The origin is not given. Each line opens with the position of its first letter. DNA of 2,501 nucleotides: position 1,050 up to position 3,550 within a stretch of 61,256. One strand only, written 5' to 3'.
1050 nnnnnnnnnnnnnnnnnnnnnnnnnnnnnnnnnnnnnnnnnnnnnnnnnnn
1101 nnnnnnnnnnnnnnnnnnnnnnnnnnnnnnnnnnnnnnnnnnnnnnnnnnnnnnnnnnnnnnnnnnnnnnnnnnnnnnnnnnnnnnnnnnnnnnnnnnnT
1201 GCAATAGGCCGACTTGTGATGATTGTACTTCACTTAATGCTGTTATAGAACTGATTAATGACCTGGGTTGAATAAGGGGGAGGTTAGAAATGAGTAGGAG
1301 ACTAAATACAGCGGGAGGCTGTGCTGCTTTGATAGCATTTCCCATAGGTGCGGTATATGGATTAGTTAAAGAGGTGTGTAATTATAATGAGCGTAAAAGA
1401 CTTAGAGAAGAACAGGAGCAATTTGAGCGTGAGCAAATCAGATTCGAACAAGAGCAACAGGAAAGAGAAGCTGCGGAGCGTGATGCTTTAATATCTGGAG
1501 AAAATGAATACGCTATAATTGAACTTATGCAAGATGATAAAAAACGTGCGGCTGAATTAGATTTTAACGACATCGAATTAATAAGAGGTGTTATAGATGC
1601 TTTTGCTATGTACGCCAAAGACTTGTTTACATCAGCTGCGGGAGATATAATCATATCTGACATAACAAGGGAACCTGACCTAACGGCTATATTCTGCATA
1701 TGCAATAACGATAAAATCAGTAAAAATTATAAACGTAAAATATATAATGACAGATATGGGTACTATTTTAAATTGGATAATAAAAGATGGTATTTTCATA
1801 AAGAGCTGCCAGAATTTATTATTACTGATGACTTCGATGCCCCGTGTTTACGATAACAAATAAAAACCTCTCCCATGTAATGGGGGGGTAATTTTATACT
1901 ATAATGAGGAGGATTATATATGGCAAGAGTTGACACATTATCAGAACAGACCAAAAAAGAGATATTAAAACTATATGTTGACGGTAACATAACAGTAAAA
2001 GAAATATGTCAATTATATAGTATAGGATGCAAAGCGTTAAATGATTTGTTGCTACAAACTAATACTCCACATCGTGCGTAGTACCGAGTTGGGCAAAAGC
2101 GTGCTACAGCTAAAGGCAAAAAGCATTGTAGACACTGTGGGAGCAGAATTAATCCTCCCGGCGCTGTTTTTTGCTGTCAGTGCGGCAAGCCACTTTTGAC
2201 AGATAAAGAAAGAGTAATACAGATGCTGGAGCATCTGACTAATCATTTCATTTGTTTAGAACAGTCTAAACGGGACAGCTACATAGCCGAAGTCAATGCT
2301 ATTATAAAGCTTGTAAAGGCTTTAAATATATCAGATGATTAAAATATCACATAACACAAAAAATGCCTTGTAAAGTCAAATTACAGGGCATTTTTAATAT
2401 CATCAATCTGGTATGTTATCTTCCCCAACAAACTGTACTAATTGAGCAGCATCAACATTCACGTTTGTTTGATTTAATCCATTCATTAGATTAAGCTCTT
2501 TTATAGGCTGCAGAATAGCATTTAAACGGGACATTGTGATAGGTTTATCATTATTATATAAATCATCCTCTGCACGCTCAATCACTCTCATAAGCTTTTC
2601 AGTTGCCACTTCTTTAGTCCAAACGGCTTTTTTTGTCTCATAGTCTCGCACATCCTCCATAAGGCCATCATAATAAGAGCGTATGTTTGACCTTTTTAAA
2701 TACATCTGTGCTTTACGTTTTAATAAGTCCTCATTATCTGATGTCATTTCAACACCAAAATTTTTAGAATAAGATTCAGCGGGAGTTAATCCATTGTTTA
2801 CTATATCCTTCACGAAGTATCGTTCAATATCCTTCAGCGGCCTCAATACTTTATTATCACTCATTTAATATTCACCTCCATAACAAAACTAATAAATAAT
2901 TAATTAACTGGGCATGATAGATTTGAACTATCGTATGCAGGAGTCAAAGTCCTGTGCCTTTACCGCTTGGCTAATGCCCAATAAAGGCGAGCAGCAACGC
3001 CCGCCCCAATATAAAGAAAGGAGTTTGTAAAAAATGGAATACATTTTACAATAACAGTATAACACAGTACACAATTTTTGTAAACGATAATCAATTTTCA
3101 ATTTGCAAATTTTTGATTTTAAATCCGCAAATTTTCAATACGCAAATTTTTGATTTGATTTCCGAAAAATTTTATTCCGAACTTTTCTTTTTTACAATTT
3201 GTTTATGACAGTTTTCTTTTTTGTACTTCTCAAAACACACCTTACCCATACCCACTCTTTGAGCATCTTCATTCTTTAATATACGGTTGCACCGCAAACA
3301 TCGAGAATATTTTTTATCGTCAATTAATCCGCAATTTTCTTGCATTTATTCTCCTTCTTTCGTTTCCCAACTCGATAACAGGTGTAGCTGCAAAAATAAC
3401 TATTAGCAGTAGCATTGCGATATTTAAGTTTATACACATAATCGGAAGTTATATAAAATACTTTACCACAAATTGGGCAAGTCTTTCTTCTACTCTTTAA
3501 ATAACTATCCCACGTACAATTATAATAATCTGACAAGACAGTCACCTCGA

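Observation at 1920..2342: In-frame TAG splits an HTH domain from a downstream zinc-ribbon domain that has no start codon of its own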

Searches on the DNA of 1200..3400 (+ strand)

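Call 8: search_dna_similar(query=window:1200-3400:+, collection=phages, mode=near)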
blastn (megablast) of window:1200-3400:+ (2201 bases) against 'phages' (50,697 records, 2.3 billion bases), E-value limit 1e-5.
Records with a match: 1; places in all: 1; records where one place covers at least 80% of the query: 0.
Best place of each record, by identity: 80-90% 1.
By first word of the organism name: Dulem 1.
By host as written in the record: Propithecus coquereli 1.
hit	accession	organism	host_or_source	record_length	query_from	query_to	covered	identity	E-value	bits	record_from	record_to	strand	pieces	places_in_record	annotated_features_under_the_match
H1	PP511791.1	Dulem virus 39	Propithecus coquereli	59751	1707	1772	3%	88.1%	4e-11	77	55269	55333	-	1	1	hypothetical protein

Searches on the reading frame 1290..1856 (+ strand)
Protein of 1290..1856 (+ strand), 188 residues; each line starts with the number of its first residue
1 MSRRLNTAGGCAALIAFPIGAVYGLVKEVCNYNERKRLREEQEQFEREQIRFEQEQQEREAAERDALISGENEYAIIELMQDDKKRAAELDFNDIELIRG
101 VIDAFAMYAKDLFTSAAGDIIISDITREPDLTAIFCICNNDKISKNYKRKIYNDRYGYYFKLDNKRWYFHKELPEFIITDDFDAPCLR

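Call 7: search_protein_families(library=pfam, proteins=[window:1290-1856:+], max_evalue=1)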
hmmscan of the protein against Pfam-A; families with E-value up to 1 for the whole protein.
window:1290-1856:+ (188 aa): 1 family
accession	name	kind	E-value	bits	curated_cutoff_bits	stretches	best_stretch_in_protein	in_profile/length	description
PF15103.11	G0-G1_switch_2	-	0.0013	19.5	27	1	15-64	33-80/105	G0/G1 switch protein 2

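Call 26: search_protein_families(library=phrogs, proteins=[window:1290-1856:+], max_evalue=0.01)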
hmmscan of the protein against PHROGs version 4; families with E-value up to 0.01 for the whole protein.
window:1290-1856:+ (188 aa): 0 families

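Call 38: find_homologous_proteins(query=window:1290-1853:+, max_evalue=0.001)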
Query window:1290-1853:+ (188 aa): 9 proteins with E <= 0.001 among 233 candidates.
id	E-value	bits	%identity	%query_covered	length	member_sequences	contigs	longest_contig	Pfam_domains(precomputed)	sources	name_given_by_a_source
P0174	1.1e-115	402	95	100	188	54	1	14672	-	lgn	-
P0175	2.5e-114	398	94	100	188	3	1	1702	-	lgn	-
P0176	7.7e-111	386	93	100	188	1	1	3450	-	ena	-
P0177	4.1e-105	368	89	100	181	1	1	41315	-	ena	-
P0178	4.4e-100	351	81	99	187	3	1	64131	-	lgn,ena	-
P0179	5.1e-98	344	80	99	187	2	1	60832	-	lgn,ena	-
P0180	1.8e-97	343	84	99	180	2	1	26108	-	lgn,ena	-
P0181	9.9e-39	151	45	92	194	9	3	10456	-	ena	-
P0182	9.2e-30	122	43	85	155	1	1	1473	-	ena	-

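Call 54: search_protein_families(library=ncbifam, proteins=[window:1290-1856:+], max_evalue=0.01)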
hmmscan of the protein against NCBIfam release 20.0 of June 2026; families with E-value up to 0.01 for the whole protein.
window:1290-1856:+ (188 aa): 0 families
